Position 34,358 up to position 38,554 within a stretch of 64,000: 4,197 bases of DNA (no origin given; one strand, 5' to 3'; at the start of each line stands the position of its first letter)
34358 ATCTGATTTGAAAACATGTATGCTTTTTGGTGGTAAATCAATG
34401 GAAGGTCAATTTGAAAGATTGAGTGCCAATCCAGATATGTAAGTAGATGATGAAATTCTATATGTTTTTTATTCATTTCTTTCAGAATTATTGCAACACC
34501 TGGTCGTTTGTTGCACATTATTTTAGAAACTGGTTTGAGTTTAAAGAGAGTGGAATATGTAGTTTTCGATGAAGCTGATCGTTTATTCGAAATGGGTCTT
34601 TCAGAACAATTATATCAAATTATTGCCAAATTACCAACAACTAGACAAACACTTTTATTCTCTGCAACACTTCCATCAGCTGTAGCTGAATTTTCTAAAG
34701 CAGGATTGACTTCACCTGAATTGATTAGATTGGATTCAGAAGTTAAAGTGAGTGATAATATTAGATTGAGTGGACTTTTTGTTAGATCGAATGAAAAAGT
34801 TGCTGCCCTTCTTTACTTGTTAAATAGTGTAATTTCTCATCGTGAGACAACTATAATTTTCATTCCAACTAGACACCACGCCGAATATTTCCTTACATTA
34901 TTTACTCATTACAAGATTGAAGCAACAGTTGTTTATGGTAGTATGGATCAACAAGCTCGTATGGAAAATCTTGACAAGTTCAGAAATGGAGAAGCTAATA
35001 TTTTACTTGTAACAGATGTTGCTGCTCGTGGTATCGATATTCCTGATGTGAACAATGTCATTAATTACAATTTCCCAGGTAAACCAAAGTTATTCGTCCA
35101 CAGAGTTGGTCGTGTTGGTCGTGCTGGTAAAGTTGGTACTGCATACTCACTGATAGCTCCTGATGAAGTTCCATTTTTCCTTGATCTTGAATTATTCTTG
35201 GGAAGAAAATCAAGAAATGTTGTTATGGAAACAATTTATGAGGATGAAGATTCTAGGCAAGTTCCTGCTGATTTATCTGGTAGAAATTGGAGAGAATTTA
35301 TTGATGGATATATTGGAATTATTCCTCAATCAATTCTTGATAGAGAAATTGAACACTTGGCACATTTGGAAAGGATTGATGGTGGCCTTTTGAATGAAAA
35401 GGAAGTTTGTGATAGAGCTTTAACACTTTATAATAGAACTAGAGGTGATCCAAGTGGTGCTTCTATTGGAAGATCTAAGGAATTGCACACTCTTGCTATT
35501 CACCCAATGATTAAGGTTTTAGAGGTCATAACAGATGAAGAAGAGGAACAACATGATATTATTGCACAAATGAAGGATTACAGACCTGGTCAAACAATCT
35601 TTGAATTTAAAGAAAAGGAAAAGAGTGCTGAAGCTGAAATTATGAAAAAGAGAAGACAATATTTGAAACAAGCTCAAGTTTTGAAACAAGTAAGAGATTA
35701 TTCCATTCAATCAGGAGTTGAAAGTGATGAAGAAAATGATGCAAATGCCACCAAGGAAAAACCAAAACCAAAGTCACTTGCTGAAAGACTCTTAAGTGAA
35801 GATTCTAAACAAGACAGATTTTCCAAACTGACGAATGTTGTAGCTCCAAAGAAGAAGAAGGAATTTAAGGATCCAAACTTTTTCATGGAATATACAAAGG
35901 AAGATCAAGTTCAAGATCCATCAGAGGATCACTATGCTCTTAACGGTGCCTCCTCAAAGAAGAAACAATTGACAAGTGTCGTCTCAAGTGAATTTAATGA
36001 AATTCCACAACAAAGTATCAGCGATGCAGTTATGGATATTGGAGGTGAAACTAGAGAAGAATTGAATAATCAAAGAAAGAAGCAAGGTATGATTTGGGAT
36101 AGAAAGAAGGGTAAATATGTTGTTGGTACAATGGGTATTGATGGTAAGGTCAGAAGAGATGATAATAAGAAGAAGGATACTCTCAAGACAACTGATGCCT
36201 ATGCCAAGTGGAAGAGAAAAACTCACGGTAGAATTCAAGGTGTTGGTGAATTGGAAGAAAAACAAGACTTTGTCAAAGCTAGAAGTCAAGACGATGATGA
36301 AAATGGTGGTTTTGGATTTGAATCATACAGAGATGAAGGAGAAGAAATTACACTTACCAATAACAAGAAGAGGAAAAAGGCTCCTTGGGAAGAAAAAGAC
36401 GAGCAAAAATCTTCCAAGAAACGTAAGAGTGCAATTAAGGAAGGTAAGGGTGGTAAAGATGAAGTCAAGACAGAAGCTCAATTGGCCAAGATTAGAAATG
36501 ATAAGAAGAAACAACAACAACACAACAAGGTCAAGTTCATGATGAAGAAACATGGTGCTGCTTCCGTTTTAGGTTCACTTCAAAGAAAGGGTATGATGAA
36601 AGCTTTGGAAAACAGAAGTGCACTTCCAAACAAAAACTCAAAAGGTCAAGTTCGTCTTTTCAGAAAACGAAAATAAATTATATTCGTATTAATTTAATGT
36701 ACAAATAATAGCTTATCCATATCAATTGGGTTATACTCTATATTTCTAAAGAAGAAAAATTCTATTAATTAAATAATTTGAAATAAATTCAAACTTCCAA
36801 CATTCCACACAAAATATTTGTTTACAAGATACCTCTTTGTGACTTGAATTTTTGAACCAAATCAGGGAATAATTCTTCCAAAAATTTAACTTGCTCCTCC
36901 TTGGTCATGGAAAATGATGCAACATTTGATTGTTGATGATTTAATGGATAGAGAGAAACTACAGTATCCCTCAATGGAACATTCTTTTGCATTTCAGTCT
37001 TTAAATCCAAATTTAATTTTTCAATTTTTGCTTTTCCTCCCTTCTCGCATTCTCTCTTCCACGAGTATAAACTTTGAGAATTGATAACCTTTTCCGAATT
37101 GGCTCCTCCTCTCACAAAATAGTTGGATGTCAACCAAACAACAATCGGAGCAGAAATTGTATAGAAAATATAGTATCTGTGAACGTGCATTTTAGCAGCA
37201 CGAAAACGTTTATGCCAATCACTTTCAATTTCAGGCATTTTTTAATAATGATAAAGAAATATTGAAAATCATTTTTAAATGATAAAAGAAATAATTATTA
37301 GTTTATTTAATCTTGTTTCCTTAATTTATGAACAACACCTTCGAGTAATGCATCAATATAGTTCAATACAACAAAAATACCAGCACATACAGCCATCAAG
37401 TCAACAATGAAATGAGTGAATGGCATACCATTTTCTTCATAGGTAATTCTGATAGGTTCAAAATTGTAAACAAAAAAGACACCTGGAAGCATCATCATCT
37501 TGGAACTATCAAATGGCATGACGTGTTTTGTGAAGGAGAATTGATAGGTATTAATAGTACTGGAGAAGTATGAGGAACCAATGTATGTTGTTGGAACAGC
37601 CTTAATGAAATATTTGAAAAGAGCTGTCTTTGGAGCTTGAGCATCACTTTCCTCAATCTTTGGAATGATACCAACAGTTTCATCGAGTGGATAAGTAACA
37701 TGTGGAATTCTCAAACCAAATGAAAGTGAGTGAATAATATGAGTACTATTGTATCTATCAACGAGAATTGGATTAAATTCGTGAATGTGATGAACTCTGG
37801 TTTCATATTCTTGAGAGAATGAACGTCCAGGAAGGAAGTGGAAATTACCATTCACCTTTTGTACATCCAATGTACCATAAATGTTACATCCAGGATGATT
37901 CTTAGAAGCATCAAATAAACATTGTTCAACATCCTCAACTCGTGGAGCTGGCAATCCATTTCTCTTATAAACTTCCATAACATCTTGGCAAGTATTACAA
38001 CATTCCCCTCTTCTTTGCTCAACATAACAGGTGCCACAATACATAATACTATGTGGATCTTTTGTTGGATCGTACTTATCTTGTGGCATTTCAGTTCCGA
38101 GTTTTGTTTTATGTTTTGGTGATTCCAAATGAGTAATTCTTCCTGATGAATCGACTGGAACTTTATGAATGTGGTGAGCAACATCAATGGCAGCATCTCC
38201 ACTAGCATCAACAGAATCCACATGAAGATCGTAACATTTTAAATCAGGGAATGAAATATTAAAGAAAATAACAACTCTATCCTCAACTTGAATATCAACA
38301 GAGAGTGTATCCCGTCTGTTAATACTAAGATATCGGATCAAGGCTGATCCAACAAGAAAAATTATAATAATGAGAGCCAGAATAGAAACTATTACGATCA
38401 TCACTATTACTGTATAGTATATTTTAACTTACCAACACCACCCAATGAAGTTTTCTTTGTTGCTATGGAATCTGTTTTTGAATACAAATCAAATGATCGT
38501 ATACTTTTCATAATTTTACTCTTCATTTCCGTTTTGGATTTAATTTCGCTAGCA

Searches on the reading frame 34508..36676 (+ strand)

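Call 15: search_protein_families(library=pfam, max_evalue=0.00001, proteins=[window:34508-36676:+])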
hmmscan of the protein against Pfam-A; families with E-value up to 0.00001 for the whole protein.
window:34508-36676:+ (722 aa): 2 families
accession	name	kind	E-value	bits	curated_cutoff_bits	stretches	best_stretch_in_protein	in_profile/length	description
PF00271.37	Helicase_C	-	1.3e-29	103.1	23.5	1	97-207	2-110/110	Helicase conserved C-terminal domain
PF00270.35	DEAD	-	2.6e-15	57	26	1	5-61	108-166/167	DEAD/DEAH box helicase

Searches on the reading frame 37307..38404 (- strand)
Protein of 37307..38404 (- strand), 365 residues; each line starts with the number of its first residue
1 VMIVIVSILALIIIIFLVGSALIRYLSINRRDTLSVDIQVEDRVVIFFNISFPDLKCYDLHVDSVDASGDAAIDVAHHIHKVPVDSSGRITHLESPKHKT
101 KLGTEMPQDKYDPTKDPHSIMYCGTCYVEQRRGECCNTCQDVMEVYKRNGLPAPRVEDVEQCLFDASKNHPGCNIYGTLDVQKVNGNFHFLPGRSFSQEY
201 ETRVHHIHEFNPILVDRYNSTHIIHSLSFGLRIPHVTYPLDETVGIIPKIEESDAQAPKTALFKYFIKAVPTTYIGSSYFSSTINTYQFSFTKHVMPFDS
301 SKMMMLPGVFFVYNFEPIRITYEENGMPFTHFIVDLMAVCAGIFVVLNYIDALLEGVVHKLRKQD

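Call 15: search_protein_families(library=pfam, max_evalue=0.00001, proteins=[window:37307-38404:-])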
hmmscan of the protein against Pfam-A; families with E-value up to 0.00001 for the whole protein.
window:37307-38404:- (365 aa): 2 families
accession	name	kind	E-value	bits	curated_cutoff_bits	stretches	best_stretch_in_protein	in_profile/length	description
PF07970.17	COPIIcoated_ERV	-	2.1e-59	201.5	23.6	1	126-351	1-227/227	Endoplasmic reticulum vesicle transporter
PF13850.11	ERGIC_N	-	9.8e-15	54.9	27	1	5-71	23-89/91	Endoplasmic Reticulum-Golgi Intermediate Compartment (ERGIC)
